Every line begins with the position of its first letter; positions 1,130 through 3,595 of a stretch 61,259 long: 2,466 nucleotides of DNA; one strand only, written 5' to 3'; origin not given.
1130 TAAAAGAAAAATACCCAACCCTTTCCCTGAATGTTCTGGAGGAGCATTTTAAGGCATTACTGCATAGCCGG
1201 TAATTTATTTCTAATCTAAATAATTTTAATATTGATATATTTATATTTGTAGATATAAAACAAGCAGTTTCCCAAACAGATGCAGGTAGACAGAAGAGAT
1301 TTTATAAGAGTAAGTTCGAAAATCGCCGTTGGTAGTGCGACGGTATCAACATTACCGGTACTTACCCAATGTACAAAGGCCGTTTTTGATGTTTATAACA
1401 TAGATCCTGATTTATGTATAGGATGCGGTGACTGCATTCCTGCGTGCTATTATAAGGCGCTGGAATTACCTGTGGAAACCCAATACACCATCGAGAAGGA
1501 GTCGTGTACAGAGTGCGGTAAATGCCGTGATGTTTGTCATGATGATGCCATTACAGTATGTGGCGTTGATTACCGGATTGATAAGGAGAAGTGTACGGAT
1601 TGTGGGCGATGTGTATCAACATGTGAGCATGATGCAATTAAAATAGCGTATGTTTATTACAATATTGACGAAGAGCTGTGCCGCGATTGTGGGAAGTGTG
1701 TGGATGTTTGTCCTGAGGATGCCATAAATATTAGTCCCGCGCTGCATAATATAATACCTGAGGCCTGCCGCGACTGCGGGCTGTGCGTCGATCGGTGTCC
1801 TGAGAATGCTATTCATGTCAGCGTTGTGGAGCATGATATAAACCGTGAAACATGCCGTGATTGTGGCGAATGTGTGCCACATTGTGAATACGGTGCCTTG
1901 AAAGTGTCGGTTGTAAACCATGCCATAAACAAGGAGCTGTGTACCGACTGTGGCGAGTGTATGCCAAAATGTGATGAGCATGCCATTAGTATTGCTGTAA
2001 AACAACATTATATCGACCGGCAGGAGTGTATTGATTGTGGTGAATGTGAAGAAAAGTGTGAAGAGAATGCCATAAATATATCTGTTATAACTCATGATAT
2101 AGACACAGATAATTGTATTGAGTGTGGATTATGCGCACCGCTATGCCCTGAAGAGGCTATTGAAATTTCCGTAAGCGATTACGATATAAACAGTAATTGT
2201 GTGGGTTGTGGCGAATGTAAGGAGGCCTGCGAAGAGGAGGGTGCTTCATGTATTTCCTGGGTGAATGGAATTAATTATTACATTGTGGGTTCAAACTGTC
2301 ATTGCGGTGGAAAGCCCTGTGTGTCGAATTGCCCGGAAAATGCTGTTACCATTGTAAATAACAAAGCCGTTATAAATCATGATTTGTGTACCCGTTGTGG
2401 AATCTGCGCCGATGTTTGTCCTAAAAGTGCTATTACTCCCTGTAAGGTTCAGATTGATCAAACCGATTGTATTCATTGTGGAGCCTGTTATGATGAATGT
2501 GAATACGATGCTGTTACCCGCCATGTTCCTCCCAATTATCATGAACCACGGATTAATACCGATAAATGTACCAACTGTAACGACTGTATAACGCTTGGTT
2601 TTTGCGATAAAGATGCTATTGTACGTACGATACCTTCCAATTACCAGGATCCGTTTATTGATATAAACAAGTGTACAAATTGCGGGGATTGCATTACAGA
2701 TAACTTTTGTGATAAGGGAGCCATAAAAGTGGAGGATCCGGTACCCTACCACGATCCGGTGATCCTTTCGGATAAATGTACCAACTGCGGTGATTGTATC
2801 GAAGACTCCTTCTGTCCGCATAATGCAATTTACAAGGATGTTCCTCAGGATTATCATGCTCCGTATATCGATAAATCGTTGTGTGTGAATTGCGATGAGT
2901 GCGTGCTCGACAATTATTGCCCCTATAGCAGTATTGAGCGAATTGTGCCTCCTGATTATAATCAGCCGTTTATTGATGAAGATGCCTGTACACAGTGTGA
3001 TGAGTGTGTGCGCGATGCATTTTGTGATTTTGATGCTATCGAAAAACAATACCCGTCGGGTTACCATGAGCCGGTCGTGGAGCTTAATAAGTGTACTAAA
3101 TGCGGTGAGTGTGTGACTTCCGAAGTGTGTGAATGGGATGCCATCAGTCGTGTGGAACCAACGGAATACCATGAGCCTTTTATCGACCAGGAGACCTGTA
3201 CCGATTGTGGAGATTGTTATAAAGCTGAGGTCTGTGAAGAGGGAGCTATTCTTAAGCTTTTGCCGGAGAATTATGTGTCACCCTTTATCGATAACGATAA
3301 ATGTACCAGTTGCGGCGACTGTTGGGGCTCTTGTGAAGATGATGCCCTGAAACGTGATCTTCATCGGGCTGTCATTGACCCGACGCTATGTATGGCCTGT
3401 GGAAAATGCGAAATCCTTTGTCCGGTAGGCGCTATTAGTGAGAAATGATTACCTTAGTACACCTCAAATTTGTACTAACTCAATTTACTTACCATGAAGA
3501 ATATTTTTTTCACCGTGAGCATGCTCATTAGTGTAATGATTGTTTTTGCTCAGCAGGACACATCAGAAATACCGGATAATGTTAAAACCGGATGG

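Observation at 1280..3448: Tat-signal polyferredoxin with 22 putative [4Fe-4S] sites: a candidate periplasmic Fe-S wire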

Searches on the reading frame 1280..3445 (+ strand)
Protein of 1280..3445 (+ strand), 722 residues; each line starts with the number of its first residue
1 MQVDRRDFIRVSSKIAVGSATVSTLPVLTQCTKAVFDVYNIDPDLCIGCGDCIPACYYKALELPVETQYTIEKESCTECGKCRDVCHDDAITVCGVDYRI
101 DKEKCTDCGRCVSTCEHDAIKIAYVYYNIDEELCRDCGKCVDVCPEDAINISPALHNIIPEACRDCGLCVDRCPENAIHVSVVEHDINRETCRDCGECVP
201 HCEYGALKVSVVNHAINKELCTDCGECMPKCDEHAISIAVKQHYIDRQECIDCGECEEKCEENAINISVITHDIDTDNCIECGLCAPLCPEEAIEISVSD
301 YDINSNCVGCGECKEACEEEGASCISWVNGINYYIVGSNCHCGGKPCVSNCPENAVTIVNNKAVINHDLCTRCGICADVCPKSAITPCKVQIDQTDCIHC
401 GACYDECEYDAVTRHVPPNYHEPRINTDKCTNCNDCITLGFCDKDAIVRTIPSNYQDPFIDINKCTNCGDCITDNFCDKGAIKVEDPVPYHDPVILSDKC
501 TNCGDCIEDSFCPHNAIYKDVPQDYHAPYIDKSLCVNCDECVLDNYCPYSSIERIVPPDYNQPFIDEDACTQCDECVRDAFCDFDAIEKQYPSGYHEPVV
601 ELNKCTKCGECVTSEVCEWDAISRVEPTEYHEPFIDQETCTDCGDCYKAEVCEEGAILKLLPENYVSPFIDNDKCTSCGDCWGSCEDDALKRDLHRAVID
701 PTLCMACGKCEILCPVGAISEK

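Call 4: search_protein_families(library=pfam, proteins=[window:1280-3445:+], max_evalue=0.01)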
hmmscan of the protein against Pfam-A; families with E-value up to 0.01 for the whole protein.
window:1280-3445:+ (722 aa): 12 families
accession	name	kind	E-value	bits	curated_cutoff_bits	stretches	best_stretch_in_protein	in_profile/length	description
PF00037.32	Fer4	-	7.3e-86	279.3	21.1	13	364-386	2-24/24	4Fe-4S binding domain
PF12837.12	Fer4_6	-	1.1e-72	237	25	12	129-149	4-24/24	4Fe-4S binding domain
PF12838.12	Fer4_7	-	2.6e-64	213.9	27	12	104-148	1-52/52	4Fe-4S dicluster domain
PF14697.11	Fer4_21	-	1.4e-58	195.3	35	8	99-150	2-58/59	4Fe-4S dicluster domain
PF13187.11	Fer4_9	-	6.7e-55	183.4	27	8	104-149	1-52/52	4Fe-4S dicluster domain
PF12797.12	Fer4_2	-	9.9e-53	172.9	24.5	6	364-381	4-21/22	4Fe-4S binding domain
PF13237.11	Fer4_10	-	3.9e-49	164.8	25.5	10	128-174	3-53/53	4Fe-4S dicluster domain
PF12800.12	Fer4_4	-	1.3e-24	84.5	24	1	132-146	2-16/17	4Fe-4S binding domain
PF25160.1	LdpA_Fe-S-bd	-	9.6e-21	73.8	27.6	5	136-180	4-45/49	LdpA Fe-S cluster-binding domain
PF13484.11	Fer4_16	-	1.3e-20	74.4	30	2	134-150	2-18/66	4Fe-4S double cluster binding domain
PF12798.12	Fer4_3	-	2.3e-09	37.8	27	0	134-148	1-15/15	4Fe-4S binding domain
PF13534.11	Fer4_17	-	1.9e-05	25.5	22.2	0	276-292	43-59/61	4Fe-4S dicluster domain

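Call 5: find_homologous_proteins(query=window:1280-3445:+, max_evalue=1e-10)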
Query window:1280-3445:+ (722 aa): 32 proteins with E <= 1e-10 among 5278 candidates.
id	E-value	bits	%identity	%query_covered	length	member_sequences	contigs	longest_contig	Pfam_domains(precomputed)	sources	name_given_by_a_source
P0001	2.3e-37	147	29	57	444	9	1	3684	PF14697.12,PF12837.13,PF13746.12,PF12798.13,PF13484.12,PF12838.13,PF13534.12,PF13459.12,PF12800.13,PF12797.13,PF00037.33,PF25160.2,PF13237.12,PF13183.12,PF13187.12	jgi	-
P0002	4.0e-37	146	28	53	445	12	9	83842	PF14697.12,PF12837.13,PF13746.12,PF12798.13,PF13484.12,PF12838.13,PF13534.12,PF13459.12,PF12800.13,PF12797.13,PF00037.33,PF25160.2,PF13237.12,PF13183.12,PF13370.12,PF13187.12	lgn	-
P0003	9.1e-33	132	29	53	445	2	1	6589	PF14697.12,PF12837.13,PF13746.12,PF12798.13,PF13484.12,PF12838.13,PF13534.12,PF13459.12,PF12800.13,PF12797.13,PF00037.33,PF25160.2,PF13237.12,PF13183.12,PF13187.12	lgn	-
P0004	1.8e-32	131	26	52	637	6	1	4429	PF14697.12,PF17179.10,PF12837.13,PF12798.13,PF13484.12,PF12838.13,PF13534.12,PF13459.12,PF12800.13,PF12797.13,PF00037.33,PF25160.2,PF13237.12,PF13183.12,PF13370.12,PF13187.12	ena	-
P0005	1.9e-28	118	30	63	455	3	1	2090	PF14697.12,PF17179.10,PF12837.13,PF13746.12,PF12798.13,PF13484.12,PF12838.13,PF13534.12,PF12800.13,PF12797.13,PF00037.33,PF25160.2,PF13237.12,PF13183.12,PF13370.12,PF13187.12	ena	-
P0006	4.4e-27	113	26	51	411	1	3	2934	PF14697.12,PF12837.13,PF12798.13,PF13484.12,PF12838.13,PF13534.12,PF12800.13,PF12797.13,PF00037.33,PF25160.2,PF13237.12,PF13183.12,PF13187.12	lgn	-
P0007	1.3e-26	111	26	51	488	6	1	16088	PF14697.12,PF12837.13,PF13746.12,PF12798.13,PF13484.12,PF12838.13,PF13534.12,PF13459.12,PF12800.13,PF12797.13,PF00037.33,PF25160.2,PF13237.12,PF13183.12,PF13370.12,PF13187.12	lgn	-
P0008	3.6e-25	107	29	52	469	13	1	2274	PF14697.12,PF12837.13,PF13746.12,PF12798.13,PF13484.12,PF12838.13,PF13534.12,PF13459.12,PF12800.13,PF12797.13,PF00037.33,PF25160.2,PF13237.12,PF13183.12,PF13370.12,PF13187.12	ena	-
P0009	6.0e-25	106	29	28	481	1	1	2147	PF14697.12,PF27538.1,PF12837.13,PF12798.13,PF13484.12,PF12838.13,PF13534.12,PF13459.12,PF12800.13,PF12797.13,PF00037.33,PF25160.2,PF13237.12,PF13183.12,PF13187.12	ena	-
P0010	1.9e-24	104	28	43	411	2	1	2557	PF14697.12,PF17179.10,PF12837.13,PF13746.12,PF12798.13,PF13484.12,PF12838.13,PF13534.12,PF12800.13,PF12797.13,PF00037.33,PF25160.2,PF13237.12,PF13183.12,PF13187.12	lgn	-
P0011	7.4e-24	102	28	47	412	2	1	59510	PF14697.12,PF17179.10,PF12837.13,PF12798.13,PF13484.12,PF12838.13,PF13534.12,PF12800.13,PF12797.13,PF00037.33,PF25160.2,PF13237.12,PF13183.12,PF13187.12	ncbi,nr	ncbi:MAG: 4Fe-4S binding protein [Methanobacteriaceae archaeon]|nr:4Fe-4S binding protein [Methanoba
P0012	2.0e-23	101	26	52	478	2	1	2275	PF14697.12,PF12837.13,PF12798.13,PF13484.12,PF12838.13,PF13534.12,PF13459.12,PF12800.13,PF12797.13,PF00037.33,PF25160.2,PF13237.12,PF13183.12,PF13187.12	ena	-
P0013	2.2e-23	101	30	44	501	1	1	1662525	PF14697.12,PF12837.13,PF13746.12,PF12798.13,PF13484.12,PF12838.13,PF13534.12,PF12800.13,PF12797.13,PF00037.33,PF25160.2,PF13237.12,PF13183.12,PF13187.12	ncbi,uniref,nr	ncbi:4Fe-4S binding protein [Methanothermococcus okinawensis]|uniref:4Fe-4S ferredoxin iron-sulfur b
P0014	4.5e-22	96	26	51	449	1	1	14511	PF14697.12,PF12837.13,PF13746.12,PF12798.13,PF13484.12,PF12838.13,PF13534.12,PF12800.13,PF12797.13,PF00037.33,PF25160.2,PF13237.12,PF13183.12,PF13187.12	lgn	-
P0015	1.0e-21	95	28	61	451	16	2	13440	PF14697.12,PF12837.13,PF13746.12,PF12798.13,PF13484.12,PF12838.13,PF13534.12,PF12800.13,PF12797.13,PF00037.33,PF25160.2,PF13237.12,PF13183.12,PF13187.12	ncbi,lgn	-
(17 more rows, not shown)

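Call 6: search_protein_families(library=ncbifam, proteins=[window:1280-3445:+], max_evalue=0.01)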
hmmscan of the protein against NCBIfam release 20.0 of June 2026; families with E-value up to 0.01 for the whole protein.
window:1280-3445:+ (722 aa): 67 families (the best 25 are shown)
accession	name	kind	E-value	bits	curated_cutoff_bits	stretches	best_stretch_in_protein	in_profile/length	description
NF058577.1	FdxA_fam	equivalog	2e-72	239.2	65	12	102-148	6-52/52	4Fe-4S ferredoxin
TIGR02700.1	flavo_MJ0208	hypoth_equivalog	4.1e-52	176.8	251.35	10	96-150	141-195/234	dihydromethanopterin reductase (acceptor)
TIGR04105.1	FeFe_hydrog_B1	subfamily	2.6e-51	174.8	450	8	331-387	104-161/462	monomeric [FeFe] hydrogenase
NF043069.1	T4HPD_activ_SAM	equivalog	3.9e-50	170.9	425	9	100-151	48-99/299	trans-4-hydroxy-L-proline dehydratase activase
TIGR02179.1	PorD_KorD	subfamily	5.2e-48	161.1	60.05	8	100-152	22-75/78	2-oxoacid:acceptor oxidoreductase, delta subunit, pyruvate/2-ketoisovalerate family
NF040864.1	HgcB_ferredoxin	equivalog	2.9e-47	158.5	99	11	128-181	10-64/93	mercury methylation ferredoxin HgcB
NF040770.1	hetero_SS_HdrA2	exception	3.2e-43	147.9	1100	11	128-182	573-627/777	CoB-CoM heterodisulfide reductase HdrA2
NF005504.0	PRK07118.1-3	equivalog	4.6e-42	144.4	437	7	99-150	215-266/293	Fe-S cluster domain-containing protein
NF038196.1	ferrodoxin_EFR1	subfamily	5.5e-39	134.7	75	12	130-182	183-233/242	EFR1 family ferrodoxin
NF042909.1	FMH_DH_FwdF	exception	1.6e-38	132.6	375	7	65-152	216-314/336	tungsten-dependent formylmethanofuran dehydrogenase subunit FwdF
TIGR04041.1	activase_YjjW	hypoth_equivalog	1.5e-35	123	250.2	7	103-148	41-86/276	YjjW family glycine radical enzyme activase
TIGR03294.1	FrhG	equivalog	1.5e-34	119.7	245.5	6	210-262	165-217/228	coenzyme F420 hydrogenase subunit gamma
NF040684.1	PorD_Arch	equivalog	1.7e-34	117.7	120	5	100-151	29-81/85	pyruvate synthase subunit PorD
NF005503.0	PRK07118.1-2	equivalog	2.5e-34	118.8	252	7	105-154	140-189/292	RnfABCDGE type electron transport complex subunit B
NF045874.1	Vhu_polyferre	exception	1.2e-33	116.3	600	4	73-182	127-247/381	F420-non-reducing hydrogenase associated-polyferredoxin VhuB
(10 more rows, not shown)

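Call 9: find_encoding_contigs(protein=window:1280-3445:+, flank=8000, max_places=6)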
Protein window:1280-3445:+ (722 aa): 3 contigs read that carry it; 2 places shown.
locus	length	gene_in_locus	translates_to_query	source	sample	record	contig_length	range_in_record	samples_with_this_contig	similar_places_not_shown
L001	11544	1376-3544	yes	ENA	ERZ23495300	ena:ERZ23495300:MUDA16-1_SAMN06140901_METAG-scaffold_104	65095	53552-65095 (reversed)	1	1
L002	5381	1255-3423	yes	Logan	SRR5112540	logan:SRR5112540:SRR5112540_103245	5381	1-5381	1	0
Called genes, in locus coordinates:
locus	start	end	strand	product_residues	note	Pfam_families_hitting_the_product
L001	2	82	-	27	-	?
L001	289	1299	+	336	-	PF08885:GSCFA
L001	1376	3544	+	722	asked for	-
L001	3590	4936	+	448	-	-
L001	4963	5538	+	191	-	PF01242:PTPS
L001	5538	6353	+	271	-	PF04055:Radical_SAM (weak)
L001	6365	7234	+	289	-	PF14819:QueF_N, PF14489:QueF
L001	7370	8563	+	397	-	PF00162:PGK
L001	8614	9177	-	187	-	PF03729:DUF308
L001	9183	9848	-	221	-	PF01810:LysE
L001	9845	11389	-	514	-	PF03321:GH3, PF23571:GH3_M, PF23572:GH3_C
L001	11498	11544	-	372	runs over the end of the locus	PF04055:Radical_SAM, PF06969:HemN_C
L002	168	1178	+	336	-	PF08885:GSCFA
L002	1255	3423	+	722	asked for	-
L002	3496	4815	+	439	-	-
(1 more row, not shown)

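Call 17: search_protein_representatives(protein=window:1280-3445:+)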
Query: 722 residues. Proteins with E-value up to 0.001 (for the whole library): 5700; up to 1e-10: 138; up to 1e-30: 16. The best 150 are listed.
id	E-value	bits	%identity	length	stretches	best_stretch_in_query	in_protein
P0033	5.5e-97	342.5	49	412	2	260-552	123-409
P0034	4.5e-65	236.9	43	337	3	282-473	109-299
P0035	2.4e-59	218.0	48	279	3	270-423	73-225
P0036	8.1e-58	212.9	45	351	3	276-453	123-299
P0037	1.1e-53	199.2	37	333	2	4-164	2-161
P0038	8.0e-53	196.4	38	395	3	260-478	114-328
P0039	3.8e-49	184.2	41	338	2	306-518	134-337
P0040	3.1e-47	177.9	41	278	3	272-426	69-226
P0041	6.0e-44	167.0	41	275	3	1-131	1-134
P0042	2.3e-42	161.8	41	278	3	273-450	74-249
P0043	1.8e-41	158.8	43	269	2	244-436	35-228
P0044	2.1e-41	158.7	40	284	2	289-473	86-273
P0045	8.2e-41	156.7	41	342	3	289-415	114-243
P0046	1.1e-40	156.2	44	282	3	272-471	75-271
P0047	1.1e-37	146.3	43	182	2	562-690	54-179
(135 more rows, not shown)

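Call 20: find_encoding_contigs(protein=P0033, flank=8000, max_places=4)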
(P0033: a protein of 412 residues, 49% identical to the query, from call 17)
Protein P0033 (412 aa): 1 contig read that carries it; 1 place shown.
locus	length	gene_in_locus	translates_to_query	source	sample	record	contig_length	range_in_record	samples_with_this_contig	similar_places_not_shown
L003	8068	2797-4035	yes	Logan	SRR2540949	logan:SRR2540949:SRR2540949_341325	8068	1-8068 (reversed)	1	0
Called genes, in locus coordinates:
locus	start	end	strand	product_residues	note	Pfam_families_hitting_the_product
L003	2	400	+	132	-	?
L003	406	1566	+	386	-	PF12801:Fer4_5, PF13187:Fer4_9 (weak)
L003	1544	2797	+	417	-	-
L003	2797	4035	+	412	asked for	PF12800:Fer4_4 (faint), PF13484:Fer4_16 (faint), PF00037:Fer4 (weak), PF12837:Fer4_6 (weak), PF12838:Fer4_7 (weak), PF13187:Fer4_9 (weak), PF12838:Fer4_7 (weak), PF00037:Fer4 (weak), +5 more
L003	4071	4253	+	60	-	PF02416:TatA_B_E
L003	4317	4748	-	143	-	-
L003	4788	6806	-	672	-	PF07676:PD40 (weak), PF00691:OmpA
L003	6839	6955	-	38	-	-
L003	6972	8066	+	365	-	?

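Call 37: find_related_loci(query=window:1280-3445:+, collection=metagenome_contigs, flank=10000)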
Query window:1280-3445:+ (722 aa) in metagenome_contigs; peptide patterns used: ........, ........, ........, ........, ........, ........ (x = any residue, [..] = any of these).
195 stretches matched a pattern; 86 encode a relative of the query (tblastn E <= 1e-3); the best 80 are kept; 80 distinct loci.
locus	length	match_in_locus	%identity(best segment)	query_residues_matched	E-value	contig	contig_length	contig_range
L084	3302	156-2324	77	1-722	0e+0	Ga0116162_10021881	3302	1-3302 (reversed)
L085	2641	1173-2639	79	1-720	0e+0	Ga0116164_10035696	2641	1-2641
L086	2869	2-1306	72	20-722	0e+0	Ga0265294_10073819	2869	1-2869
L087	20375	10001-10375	34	46-719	9e-13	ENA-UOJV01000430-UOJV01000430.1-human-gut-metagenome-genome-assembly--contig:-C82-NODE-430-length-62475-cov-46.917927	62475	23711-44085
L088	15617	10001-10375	34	46-719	7e-13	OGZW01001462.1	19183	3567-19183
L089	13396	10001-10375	34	46-719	9e-13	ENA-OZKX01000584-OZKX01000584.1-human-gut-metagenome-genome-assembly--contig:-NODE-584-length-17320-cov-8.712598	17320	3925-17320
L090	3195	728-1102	34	46-719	6e-13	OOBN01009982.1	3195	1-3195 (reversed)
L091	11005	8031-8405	33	46-719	8e-12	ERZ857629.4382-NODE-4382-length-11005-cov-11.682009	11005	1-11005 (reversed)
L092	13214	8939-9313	32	46-719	9e-12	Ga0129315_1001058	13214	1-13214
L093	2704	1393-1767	32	46-719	8e-12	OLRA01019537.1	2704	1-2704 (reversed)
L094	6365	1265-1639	31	46-719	1e-11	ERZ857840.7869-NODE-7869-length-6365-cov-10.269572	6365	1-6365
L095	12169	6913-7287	31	46-719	1e-11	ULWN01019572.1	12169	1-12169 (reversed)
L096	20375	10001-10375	31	46-719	1e-11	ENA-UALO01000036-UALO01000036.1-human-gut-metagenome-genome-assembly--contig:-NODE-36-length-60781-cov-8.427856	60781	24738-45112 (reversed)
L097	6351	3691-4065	31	46-719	1e-11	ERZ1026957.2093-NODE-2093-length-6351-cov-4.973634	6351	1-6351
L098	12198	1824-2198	31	46-719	1e-11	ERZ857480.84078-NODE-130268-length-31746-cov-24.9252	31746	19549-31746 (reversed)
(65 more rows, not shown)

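Call 56: predict_structure(alignment_id=A4)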
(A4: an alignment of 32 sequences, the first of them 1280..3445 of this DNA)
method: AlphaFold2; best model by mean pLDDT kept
length: 722 residues; sequences in the alignment: 32
mean_pLDDT: 55.6   pTM: 0.46
mean pLDDT of the five models: 55.6, 54.8, 50.2, 46.0, 45.5
residues with pLDDT >= 90: 135; 70-90: 122; 50-70: 80; < 50: 385
segments of 3 or more residues with pLDDT < 50: 133-304, 473-512, 537-607, 629-722
pLDDT, mean of each block of 10 residues (from residue 1): 69 66 51 61 73 70 68 71 73 85 90 91 90 45 35 35 37 29 26 29 25 27 29 25 27 31 26 35 42 37 69 95 94 92 85 95 94 93 91 93 93 93 93 86 88 85 73 43 33 36 38 59 57 55 35 32 33 31 35 33 46 69 66 37 32 27 30 30 30 32 40 36 33
secondary structure, 60 per line:
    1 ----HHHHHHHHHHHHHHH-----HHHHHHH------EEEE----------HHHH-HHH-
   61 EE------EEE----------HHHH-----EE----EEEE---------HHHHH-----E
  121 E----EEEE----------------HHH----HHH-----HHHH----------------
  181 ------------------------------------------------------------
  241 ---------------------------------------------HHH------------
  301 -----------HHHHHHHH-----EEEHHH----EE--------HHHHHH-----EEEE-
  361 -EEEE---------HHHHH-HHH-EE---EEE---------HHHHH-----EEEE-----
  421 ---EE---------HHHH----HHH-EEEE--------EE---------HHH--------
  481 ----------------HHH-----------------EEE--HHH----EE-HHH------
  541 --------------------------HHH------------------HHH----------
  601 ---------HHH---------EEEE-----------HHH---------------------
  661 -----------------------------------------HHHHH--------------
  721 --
elements in order (helices of 4 or more, strands of 3 or more residues): H5-19 H25-31 E38-41 H52-55 E69-71 H82-85 E97-100 H110-114 E126-129 H161-164 H312-319 E325-327 H345-350 E356-359 E362-365 H375-379 E390-392 H402-406 E412-415 H435-438 E447-450 E517-519 E622-625 H702-706

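Call 58: search_solved_structures(query=window:1280-3445:+, max_evalue=1e-8)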
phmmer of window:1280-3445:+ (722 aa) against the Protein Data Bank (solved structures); distinct sequences matched with E-value up to 1e-8: 8.
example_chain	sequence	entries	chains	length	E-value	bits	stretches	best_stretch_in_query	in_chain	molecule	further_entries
9sw6_G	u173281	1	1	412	6.9e-19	70.9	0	248-297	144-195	Polyferredoxin protein MvhB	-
9sfi_O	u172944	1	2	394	2.5e-18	69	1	127-321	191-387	Ferredoxin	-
9sw6_H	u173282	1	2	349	1.1e-14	57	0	511-594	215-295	Tungsten formylmethanofuran dehydrogenase, subunit F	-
9eri_B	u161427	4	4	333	7.7e-14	54.2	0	104-179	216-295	Na(+)-translocating ferredoxin:NAD(+) oxidoreductase complex subunit B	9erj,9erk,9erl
5t5i_F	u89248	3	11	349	3.6e-13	52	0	240-297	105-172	Tungsten formylmethanofuran dehydrogenase subunit fwdF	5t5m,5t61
7bkb_K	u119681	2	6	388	7.2e-13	51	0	95-207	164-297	Formylmethanofuran dehydrogenase, subunit F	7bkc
9sfi_T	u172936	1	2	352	5.6e-12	48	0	72-178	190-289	4Fe-4S ferredoxin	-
7zc6_B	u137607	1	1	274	5.3e-11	44.8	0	339-391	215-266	RnfB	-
